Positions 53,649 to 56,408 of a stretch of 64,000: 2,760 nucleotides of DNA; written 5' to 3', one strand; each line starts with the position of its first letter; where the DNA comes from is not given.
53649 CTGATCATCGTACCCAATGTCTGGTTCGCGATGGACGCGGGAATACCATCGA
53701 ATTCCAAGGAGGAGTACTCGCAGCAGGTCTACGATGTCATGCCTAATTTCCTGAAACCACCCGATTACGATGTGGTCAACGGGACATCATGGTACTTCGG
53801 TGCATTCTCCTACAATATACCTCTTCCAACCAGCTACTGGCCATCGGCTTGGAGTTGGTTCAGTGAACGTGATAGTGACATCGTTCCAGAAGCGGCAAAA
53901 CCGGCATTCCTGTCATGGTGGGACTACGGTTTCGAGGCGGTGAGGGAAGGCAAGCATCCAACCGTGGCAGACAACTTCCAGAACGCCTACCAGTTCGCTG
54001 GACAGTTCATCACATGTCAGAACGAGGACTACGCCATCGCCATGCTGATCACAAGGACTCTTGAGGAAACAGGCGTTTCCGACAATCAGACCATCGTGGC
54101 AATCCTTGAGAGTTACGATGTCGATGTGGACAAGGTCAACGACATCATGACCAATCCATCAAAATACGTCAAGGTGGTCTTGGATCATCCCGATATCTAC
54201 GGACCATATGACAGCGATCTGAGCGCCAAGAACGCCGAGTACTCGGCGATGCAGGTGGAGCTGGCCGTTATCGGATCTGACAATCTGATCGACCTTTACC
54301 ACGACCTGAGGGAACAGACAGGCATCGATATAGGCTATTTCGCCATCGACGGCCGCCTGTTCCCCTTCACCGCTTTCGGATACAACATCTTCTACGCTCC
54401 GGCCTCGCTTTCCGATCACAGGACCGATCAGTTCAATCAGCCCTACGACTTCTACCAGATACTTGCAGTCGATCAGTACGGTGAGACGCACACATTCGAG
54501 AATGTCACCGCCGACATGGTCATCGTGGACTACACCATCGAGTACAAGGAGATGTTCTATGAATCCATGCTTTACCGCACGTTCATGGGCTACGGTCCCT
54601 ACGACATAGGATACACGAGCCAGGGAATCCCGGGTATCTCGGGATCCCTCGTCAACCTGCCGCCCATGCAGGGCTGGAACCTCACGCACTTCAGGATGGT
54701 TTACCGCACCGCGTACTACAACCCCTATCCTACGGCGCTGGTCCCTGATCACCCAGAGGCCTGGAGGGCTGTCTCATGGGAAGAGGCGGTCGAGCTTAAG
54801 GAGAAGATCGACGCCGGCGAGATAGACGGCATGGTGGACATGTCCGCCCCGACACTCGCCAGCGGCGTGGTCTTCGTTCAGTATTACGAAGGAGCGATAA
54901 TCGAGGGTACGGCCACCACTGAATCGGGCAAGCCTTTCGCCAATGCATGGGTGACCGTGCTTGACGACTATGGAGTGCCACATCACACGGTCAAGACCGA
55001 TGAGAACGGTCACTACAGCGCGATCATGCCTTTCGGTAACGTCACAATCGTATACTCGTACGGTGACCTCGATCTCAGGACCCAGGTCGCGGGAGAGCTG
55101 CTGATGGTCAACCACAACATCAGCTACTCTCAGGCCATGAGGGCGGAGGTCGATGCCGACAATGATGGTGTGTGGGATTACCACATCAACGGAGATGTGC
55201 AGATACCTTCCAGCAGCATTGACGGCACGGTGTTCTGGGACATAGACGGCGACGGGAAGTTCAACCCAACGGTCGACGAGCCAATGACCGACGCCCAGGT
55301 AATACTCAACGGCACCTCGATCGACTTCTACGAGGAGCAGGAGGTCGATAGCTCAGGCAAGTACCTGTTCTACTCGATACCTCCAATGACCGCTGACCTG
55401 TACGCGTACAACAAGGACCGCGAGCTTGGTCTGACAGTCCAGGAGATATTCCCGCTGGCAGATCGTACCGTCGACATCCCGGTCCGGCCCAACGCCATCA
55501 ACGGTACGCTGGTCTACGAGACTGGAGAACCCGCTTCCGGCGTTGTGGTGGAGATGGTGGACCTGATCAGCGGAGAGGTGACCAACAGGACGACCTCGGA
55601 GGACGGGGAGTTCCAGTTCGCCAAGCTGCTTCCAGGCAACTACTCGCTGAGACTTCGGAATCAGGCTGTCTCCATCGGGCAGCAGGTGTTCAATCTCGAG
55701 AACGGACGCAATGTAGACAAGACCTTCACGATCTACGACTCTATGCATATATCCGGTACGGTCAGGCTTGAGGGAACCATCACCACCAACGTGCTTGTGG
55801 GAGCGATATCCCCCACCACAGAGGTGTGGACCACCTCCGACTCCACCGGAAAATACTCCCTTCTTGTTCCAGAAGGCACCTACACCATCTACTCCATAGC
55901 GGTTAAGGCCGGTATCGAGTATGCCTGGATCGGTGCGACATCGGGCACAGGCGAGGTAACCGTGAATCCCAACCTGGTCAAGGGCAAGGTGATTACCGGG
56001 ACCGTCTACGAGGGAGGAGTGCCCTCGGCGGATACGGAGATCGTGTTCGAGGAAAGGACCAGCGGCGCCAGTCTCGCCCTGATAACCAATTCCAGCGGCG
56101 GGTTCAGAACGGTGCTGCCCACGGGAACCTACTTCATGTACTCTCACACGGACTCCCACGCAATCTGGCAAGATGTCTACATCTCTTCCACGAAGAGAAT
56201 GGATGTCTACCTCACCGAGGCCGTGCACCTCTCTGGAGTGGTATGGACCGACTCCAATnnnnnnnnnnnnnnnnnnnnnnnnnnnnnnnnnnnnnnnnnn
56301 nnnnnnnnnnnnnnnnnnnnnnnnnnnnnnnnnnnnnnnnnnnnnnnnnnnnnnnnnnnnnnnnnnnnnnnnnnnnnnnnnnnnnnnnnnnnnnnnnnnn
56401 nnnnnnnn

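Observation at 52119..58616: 2,165-aa AglB: oligosaccharyltransferase fused to at least 11 Ig-like repeats, two CARDB-like modules and a second membrane anchor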

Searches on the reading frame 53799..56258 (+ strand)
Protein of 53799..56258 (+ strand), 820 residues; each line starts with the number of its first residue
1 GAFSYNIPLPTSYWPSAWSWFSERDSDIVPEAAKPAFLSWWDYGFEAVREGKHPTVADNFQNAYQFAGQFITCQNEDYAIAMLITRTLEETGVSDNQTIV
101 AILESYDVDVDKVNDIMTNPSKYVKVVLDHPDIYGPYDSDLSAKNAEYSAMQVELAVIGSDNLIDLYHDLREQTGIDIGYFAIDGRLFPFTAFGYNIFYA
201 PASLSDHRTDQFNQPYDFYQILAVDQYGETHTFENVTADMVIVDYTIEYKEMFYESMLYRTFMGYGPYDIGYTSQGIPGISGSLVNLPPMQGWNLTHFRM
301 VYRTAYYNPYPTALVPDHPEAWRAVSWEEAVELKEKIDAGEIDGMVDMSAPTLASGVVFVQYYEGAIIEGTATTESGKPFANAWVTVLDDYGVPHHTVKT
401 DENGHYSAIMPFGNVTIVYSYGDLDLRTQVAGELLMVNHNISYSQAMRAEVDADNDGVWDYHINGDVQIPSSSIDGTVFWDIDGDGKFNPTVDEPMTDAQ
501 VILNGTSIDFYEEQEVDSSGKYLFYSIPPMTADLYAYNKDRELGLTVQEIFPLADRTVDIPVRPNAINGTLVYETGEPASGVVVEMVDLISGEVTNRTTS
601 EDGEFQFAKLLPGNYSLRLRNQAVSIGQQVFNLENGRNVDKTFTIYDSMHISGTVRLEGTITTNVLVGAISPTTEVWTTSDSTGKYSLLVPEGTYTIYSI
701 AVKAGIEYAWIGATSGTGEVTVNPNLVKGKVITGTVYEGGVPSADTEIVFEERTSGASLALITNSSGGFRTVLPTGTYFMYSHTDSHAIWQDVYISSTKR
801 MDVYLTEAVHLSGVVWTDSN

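Call 25: find_related_loci(query=A1, collection=genome_contigs, flank=9000)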
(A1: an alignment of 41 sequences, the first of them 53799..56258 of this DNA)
Query A1 (820 aa) in genome_contigs; peptide patterns used: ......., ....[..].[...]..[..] (x = any residue, [..] = any of these).
377 stretches matched a pattern; 281 encode a relative of the query (tblastn E <= 1e-3); the best 80 are kept; 80 distinct loci.
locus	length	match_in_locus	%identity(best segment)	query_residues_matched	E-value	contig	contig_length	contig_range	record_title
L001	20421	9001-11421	57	1-816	0e+0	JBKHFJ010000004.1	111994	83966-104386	MAG: Methanomassiliicoccales archaeon isolate D1M05_42 NODE_28_length_111994_cov_8.049661, whole genome shotgun sequence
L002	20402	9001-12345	52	1-820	0e+0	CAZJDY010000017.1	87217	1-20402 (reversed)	MAG TPA_asm: uncultured Methanomassiliicoccaceae archaeon isolate binchicken_co167_198 genome assembly, contig: k141_365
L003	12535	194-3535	50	1-820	0e+0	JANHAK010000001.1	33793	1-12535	MAG: Methanomassiliicoccales archaeon isolate LCB019-061 scaffold_1373_c1, whole genome shotgun sequence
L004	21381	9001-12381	51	1-820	0e+0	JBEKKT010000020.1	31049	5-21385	MAG: Methanomassiliicoccales archaeon isolate SPRUCE 353 SPRUCE_353_20, whole genome shotgun sequence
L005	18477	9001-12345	48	1-820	0e+0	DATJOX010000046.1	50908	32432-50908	MAG TPA_asm: Methanomassiliicoccales archaeon isolate SMAG_U14898 k141_2217471, whole genome shotgun sequence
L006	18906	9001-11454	47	1-820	0e+0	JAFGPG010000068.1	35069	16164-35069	MAG: Methanomassiliicoccales archaeon isolate Zod_Metabat.676 k87_4002962, whole genome shotgun sequence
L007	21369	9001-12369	48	1-819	0e+0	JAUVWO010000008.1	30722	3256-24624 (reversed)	MAG: Methanomassiliicoccales archaeon isolate CSMAG_1192 CSMAG_1192_k127_6417863_length_30722_cov_11.0017, whole genome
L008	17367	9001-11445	47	1-820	0e+0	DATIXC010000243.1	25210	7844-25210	MAG TPA_asm: Methanomassiliicoccales archaeon isolate SMAG_U15239 k141_4221538, whole genome shotgun sequence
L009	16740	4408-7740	47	1-820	0e+0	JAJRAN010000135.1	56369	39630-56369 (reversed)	MAG: Methanomassiliicoccales archaeon isolate OWC_0013 OWC_0013_k121_26109897, whole genome shotgun sequence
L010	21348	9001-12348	47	1-820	0e+0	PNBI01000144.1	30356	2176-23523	MAG: Methanomassiliicoccaceae archaeon isolate fen_33 73.20110800_E3D.115_contig_15241, whole genome shotgun sequence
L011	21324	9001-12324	45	1-820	0e+0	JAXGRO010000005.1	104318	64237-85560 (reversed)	MAG: Methanomassiliicoccales archaeon isolate AnMBR.bin351 bin351_5, whole genome shotgun sequence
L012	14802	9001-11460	47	1-820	0e+0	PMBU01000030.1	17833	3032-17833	MAG: Methanomassiliicoccaceae archaeon isolate fen_65 73.20120700_E3M.288_contig_1150457, whole genome shotgun sequence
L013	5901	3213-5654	48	1-820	0e+0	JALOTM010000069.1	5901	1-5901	MAG: Methanomassiliicoccales archaeon isolate Prado233 scaffold_32158, whole genome shotgun sequence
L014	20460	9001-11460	46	1-820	0e+0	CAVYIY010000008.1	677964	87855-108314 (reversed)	MAG: Methanomassiliicoccaceae archaeon isolate MFD01299.bin.2.50 genome assembly, contig: contig_49686, whole genome sho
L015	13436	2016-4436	45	1-820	0e+0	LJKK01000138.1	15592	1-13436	Methanomassiliicoccales archaeon RumEn M1 contig00049, whole genome shotgun sequence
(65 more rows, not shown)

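Call 32: predict_structure(alignment_id=A1)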
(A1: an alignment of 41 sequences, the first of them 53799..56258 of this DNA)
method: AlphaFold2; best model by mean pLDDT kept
length: 820 residues; sequences in the alignment: 41
mean_pLDDT: 89.5   pTM: 0.71
mean pLDDT of the five models: 89.5, 88.7, 87.3, 87.1, 83.6
residues with pLDDT >= 90: 553; 70-90: 234; 50-70: 22; < 50: 11
segments of 3 or more residues with pLDDT < 50: 1-10
pLDDT, mean of each block of 10 residues (from residue 1): 37 80 85 82 67 66 80 93 92 89 95 95 96 92 94 94 94 89 87 77 89 87 91 87 90 93 93 91 92 93 92 86 90 93 91 89 95 93 94 94 95 96 94 95 92 90 94 94 89 92 90 93 93 92 91 89 93 90 92 91 93 91 84 89 89 92 93 86 91 92 92 89 94 94 94 93 94 95 92 94 91 68
secondary structure, 60 per line:
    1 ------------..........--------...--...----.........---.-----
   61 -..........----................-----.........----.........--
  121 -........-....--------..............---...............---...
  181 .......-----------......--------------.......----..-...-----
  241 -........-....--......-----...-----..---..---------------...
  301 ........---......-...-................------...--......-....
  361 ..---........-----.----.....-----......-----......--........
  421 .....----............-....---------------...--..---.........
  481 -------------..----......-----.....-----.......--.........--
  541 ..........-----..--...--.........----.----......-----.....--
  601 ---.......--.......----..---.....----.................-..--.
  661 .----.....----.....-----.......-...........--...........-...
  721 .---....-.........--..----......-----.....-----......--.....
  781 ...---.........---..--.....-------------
elements in order (helices of 4 or more, strands of 3 or more residues): H13-22 E36-38 H43-51 H62-71 H76-91 H97-105 H110-118 H122-129 H131-134 H143-156 H160-174 E178-184 H199-204 E219-225 E242-249 H251-254 H257-262 E298-308 H312-317 E323-326 H327-338 E345-347 H350-355 E357-362 E366-373 E384-388 E394-399 E405-410 E413-425 E430-441 H443-446 E462-464 E472-480 E500-505 E511-515 E521-527 E530-538 E541-550 E560-562 E565-573 E583-588 E594-598 E604-610 E613-619 E629-633 E638-654 E666-670 E675-679 E685-691 E693-703 E706-716 E718-721 E725-728 E730-738 E747-752 E758-762 E768-773 E776-783 E787-795 E803-807

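Call 40: fold_search(model_id=the predicted structure, library=pdb)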
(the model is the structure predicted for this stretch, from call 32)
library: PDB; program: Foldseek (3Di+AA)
matches with E <= 10: 1215; with E <= 0.001: 208
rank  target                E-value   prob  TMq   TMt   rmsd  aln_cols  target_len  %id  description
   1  6fwv_B                7.9e-15  1.00  0.12  0.18  36.9       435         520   11  The Bacillus anthracis TIE protein (released 2018-08-08)
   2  6fwv_A                6.4e-14  1.00  0.11  0.17  35.6       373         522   13  The Bacillus anthracis TIE protein (released 2018-08-08)
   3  4oq1                  1.6e-11  1.00  0.10  0.22  20.4       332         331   12  Structure of the Streptococcal ancillary pilin (released 2014-04-23)
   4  3kpt_B                5.4e-11  1.00  0.10  0.22  26.0       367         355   11  Crystal structure of BcpA, the major pilin subunit of Bacillus cereus (released 2009-11-24)
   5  3kpt_A                9.9e-11  1.00  0.10  0.22  26.2       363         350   11  Crystal structure of BcpA, the major pilin subunit of Bacillus cereus (released 2009-11-24)
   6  3rkp_A                1.4e-10  1.00  0.09  0.21  26.3       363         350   11  Crystal structure of BcpA*(D312A), the major pilin subunit of Bacillus cereus (released 2012-05-30)
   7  3rkp_B                2.4e-10  1.00  0.10  0.22  26.1       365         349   12  Crystal structure of BcpA*(D312A), the major pilin subunit of Bacillus cereus (released 2012-05-30)
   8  10ps                  3.7e-10  1.00  0.12  0.17  19.2       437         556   12  Crystal structure of SdrD A2-A3-B1-B2 domains from Staphylococcus aureus JH1 (released 2026-02-11)
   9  7vcr_B                1.2e-09  1.00  0.10  0.16  31.2       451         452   11  Crystal Structure of PitA fragment from pilus islet-2 of Streptococcus oralis (released 2022-06-01)
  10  7e9s_A                1.4e-09  1.00  0.25  0.24  10.3       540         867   12  Archaeal oligosaccharyltransferase AglB from Archaeoglobus fulgidus in complex with an inhibitory peptide and a dolich (released 2021-09-08)
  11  7w6b                  1.6e-09  1.00  0.16  0.16  21.9       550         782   10  Crystal Structure of PitA from pilus islet-2 of Streptococcus oralis (released 2022-06-01)
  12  6xi3                  1.7e-09  1.00  0.07  0.13  28.8       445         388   12  Crystal structure of tetra-tandem repeat in extending region of large adhesion protein (released 2020-10-14)
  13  2y1v_A                1.8e-09  1.00  0.10  0.12  24.3       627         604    9  Full length structure of RrgB Pilus protein from Streptococcus pneumoniae (released 2011-11-09)
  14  4p99_A                2.0e-09  1.00  0.07  0.13  33.0       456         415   12  Ca2+-stabilized adhesin helps an Antarctic bacterium reach out and bind ice (released 2014-06-18)
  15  7vcn_B                2.4e-09  1.00  0.10  0.15  30.9       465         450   11  Crystal Structure of PitA fragment from pilus islet-2 of Streptococcus oralis with Tb-Xo4 (released 2022-07-13)
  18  5gmy_A                4.1e-09  1.00  0.25  0.24  10.3       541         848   13  Crystal structure of the Archaeoglobus fulgidus oligosaccharyltransferase (O29867_ARCFU) tethered with an acceptor pep (released 2017-02-01)
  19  5xyr                  4.9e-09  1.00  0.10  0.06  25.6       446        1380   12  Crystal structure of a serine protease from Streptococcus species (released 2018-08-08)
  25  3wak                  1.7e-08  1.00  0.25  0.24  11.1       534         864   13  Crystal structure of the Archaeoglobus fulgidus oligosaccharyltransferase (O29867_ARCFU) in the apo form (released 2013-10-30)
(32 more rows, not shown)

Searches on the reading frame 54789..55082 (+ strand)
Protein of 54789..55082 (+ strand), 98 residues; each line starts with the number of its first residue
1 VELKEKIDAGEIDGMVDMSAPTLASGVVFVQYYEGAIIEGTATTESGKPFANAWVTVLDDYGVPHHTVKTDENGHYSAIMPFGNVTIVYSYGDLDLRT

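Call 24: search_protein_families(library=pfam, proteins=[window:54789-55082:+], max_evalue=1)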
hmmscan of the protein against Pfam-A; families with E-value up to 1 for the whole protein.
window:54789-55082:+ (98 aa): 6 families
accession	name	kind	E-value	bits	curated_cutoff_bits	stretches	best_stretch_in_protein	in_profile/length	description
PF13620.12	CarboxypepD_reg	-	2.5e-08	34.6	32.3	1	38-92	2-57/82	Carboxypeptidase regulatory-like domain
PF11974.14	bMG3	-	0.002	18.5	34.9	1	41-77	19-55/103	Bacterial alpha-2-macroglobulin MG3 domain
PF07210.18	DUF1416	-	0.01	16.2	23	1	29-77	13-60/97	Protein of unknown function (DUF1416)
PF13715.12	CarbopepD_reg_2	-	0.023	15.2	32.2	1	38-91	1-52/88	CarboxypepD_reg-like domain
PF02369.22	Big_1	-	0.062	13.8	34.9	1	38-78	21-64/93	Bacterial Ig-like domain (group 1)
PF17936.7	Big_6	-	0.1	13.3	27.6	1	39-77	11-49/83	Bacterial Ig domain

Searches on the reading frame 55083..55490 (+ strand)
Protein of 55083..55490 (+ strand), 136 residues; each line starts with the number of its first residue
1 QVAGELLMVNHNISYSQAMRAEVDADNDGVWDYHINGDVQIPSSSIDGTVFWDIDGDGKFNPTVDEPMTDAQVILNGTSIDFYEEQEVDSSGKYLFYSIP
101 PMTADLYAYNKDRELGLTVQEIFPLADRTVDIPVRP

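Call 24: search_protein_families(library=pfam, proteins=[window:55083-55490:+], max_evalue=1)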
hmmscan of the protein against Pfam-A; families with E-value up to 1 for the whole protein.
window:55083-55490:+ (136 aa): 3 families
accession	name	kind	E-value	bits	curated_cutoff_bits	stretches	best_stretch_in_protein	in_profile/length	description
PF17210.9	SdrD_B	-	0.014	16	29.7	1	46-103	3-59/112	SdrD B-like domain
PF00036.39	EF-hand_1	-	0.24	11.5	25.4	0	21-29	7-15/29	EF hand domain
PF21112.3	CsgH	-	0.27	11.7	27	1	44-92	37-83/88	CsgH protein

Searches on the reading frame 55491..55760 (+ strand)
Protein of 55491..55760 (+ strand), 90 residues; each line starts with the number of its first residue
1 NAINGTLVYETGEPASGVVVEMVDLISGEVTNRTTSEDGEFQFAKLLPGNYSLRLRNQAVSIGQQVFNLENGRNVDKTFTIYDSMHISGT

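Call 24: search_protein_families(library=pfam, proteins=[window:55491-55760:+], max_evalue=1)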
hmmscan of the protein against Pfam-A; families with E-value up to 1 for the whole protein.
window:55491-55760:+ (90 aa): 12 families
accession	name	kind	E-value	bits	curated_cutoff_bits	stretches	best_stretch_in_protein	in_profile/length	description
PF13620.12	CarboxypepD_reg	-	5.1e-12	46.4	32.3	1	3-80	2-80/82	Carboxypeptidase regulatory-like domain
PF17210.9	SdrD_B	-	4.5e-06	27.3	29.7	1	13-57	22-66/112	SdrD B-like domain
PF13715.12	CarbopepD_reg_2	-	0.00013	22.4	32.2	1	3-81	1-76/88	CarboxypepD_reg-like domain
PF17802.7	SpaA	-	0.0015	19.1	23.1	1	10-54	11-57/91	Prealbumin-like fold domain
PF20598.4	DUF6795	-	0.0025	18.5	27.4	1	4-71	2-69/103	Domain of unknown function (DUF6795)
PF24421.1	Ig_J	-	0.012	16.1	29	1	27-65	54-91/104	Tip attachment protein J, Ig-like domain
PF07210.18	DUF1416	-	0.018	15.4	23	1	3-61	22-78/97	Protein of unknown function (DUF1416)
PF11974.14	bMG3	-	0.033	14.6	34.9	1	10-47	23-60/103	Bacterial alpha-2-macroglobulin MG3 domain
PF08207.18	EFP_N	-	0.056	13.9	23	0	68-82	41-55/58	Elongation factor P (EF-P) KOW-like domain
PF17789.7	MG4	-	0.14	12.9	24.7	1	7-49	22-64/95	Macroglobulin domain MG4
PF00775.27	Dioxygenase_C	-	0.15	11.9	27.3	0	35-55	80-100/182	Dioxygenase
PF10670.15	DUF4198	-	0.19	12.2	34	1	11-56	156-206/209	Domain of unknown function (DUF4198)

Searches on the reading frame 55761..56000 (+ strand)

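Call 24: search_protein_families(library=pfam, proteins=[window:55761-56000:+], max_evalue=1)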
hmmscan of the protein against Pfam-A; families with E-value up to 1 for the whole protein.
window:55761-56000:+ (80 aa): 3 families
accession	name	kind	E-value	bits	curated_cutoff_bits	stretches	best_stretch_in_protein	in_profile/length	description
PF13620.12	CarboxypepD_reg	-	0.00067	20.4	32.3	1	10-43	18-52/82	Carboxypeptidase regulatory-like domain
PF13715.12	CarbopepD_reg_2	-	0.012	16.1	32.2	1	18-43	22-48/88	CarboxypepD_reg-like domain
PF18079.6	AglB_L1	-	0.048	14.2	23.6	1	25-74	35-82/87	Archaeal glycosylation protein B long peripheral domain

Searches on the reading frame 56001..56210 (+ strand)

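Call 24: search_protein_families(library=pfam, proteins=[window:56001-56210:+], max_evalue=1)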
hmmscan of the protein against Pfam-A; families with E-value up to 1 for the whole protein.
window:56001-56210:+ (70 aa): 2 families
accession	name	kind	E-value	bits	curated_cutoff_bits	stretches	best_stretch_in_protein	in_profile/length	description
PF13620.12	CarboxypepD_reg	-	0.031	15.1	32.3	1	5-44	10-50/82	Carboxypeptidase regulatory-like domain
PF15723.11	MqsR_toxin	-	0.056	14.3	26.2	1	50-70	58-79/95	Motility quorum-sensing regulator, toxin of MqsA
